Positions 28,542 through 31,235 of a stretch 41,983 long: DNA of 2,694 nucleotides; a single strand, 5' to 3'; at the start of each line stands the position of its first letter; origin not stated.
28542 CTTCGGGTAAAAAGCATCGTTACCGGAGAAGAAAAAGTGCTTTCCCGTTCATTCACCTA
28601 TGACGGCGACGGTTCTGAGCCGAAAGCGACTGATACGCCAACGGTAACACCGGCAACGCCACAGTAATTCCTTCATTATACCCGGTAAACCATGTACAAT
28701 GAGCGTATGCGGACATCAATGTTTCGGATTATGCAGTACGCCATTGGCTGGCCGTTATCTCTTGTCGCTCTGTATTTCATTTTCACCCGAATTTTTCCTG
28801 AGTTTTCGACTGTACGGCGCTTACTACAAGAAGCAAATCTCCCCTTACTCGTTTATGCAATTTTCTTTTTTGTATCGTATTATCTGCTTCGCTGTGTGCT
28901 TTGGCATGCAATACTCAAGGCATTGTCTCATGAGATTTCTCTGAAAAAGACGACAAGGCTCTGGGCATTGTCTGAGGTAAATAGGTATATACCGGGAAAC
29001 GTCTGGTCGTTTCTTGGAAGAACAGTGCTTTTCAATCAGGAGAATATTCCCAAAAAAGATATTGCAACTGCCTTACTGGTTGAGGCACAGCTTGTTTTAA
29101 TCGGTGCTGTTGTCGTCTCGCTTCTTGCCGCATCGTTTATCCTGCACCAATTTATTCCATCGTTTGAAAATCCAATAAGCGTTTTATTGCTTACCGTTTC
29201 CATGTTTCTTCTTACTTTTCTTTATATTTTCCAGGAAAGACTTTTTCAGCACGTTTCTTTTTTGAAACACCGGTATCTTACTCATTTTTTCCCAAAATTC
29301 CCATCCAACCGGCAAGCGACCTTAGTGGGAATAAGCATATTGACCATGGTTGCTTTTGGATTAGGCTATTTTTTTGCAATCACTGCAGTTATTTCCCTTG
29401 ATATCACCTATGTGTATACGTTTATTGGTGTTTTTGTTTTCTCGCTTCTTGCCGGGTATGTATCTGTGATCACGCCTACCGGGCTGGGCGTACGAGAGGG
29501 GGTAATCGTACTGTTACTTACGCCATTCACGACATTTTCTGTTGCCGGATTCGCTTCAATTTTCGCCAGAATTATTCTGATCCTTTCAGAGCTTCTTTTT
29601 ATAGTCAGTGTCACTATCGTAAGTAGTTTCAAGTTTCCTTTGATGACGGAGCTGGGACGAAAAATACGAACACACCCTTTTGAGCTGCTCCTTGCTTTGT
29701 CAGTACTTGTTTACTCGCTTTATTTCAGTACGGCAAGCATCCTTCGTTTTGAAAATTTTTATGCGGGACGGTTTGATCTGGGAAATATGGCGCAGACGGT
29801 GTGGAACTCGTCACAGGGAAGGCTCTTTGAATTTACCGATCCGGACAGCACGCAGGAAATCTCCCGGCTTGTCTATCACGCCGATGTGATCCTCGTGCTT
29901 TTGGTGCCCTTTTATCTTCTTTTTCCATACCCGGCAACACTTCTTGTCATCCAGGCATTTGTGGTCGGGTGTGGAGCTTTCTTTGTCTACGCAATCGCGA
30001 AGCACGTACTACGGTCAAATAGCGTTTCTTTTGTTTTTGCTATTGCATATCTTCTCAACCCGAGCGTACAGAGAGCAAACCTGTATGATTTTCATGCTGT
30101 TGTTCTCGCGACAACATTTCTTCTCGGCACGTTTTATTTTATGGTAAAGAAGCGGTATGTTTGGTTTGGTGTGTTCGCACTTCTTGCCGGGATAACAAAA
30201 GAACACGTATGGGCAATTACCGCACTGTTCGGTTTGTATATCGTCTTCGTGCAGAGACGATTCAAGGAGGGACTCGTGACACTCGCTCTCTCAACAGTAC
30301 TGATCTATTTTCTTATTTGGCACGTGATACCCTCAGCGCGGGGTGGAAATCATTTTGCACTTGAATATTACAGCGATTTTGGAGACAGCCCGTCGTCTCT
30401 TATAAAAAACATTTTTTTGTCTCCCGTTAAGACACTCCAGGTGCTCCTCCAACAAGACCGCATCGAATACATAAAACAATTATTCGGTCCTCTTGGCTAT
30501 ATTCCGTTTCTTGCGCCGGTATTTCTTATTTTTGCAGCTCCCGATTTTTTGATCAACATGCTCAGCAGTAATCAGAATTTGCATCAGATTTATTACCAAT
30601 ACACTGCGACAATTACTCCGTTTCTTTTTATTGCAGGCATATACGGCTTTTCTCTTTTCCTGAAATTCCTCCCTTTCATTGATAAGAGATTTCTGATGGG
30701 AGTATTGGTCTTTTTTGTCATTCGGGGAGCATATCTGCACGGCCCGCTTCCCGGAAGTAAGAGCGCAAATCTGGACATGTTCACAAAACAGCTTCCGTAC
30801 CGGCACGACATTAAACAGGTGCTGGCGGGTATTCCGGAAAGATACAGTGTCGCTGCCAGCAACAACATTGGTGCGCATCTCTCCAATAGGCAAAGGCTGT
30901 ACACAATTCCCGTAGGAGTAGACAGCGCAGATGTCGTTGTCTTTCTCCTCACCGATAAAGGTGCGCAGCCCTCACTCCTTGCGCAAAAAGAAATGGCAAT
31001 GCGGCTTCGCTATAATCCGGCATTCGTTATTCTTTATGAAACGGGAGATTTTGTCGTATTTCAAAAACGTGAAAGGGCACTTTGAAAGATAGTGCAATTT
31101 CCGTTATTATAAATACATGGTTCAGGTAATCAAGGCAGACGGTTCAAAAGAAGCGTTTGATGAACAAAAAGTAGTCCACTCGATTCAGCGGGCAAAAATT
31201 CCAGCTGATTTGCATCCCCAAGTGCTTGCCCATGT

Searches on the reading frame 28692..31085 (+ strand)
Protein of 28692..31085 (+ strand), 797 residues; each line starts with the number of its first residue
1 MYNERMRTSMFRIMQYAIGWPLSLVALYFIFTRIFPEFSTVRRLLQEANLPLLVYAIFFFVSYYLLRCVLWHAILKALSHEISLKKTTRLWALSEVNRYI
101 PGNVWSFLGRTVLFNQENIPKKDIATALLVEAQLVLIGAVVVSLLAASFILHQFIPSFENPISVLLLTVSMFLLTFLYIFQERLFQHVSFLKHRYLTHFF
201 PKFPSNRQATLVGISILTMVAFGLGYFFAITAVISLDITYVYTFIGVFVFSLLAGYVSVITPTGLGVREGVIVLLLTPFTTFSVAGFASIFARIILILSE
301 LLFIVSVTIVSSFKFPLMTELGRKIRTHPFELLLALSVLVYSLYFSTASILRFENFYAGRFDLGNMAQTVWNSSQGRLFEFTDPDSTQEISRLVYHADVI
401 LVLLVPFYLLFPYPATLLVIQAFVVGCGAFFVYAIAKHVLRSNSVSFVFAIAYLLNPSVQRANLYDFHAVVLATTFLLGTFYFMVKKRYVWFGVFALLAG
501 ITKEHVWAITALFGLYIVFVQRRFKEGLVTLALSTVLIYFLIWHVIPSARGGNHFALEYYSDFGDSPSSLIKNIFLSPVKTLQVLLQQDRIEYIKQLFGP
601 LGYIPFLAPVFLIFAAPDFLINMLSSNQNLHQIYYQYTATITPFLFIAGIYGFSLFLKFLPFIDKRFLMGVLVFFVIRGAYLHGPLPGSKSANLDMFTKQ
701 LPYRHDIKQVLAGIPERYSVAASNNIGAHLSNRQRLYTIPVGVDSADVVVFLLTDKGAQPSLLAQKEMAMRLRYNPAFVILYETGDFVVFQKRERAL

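Call 15: search_protein_families(library=pfam, proteins=[window:28692-31085:+], max_evalue=0.01)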
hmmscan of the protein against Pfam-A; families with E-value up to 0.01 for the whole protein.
window:28692-31085:+ (797 aa): 2 families
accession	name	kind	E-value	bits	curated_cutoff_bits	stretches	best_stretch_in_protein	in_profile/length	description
PF09852.15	DUF2079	-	8.4e-62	210.2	28.2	1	352-745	1-406/459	Predicted membrane protein (DUF2079)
PF03706.18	LPG_synthase_TM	-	4.5e-18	66.2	33.4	1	22-297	7-295/302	Lysylphosphatidylglycerol synthase TM region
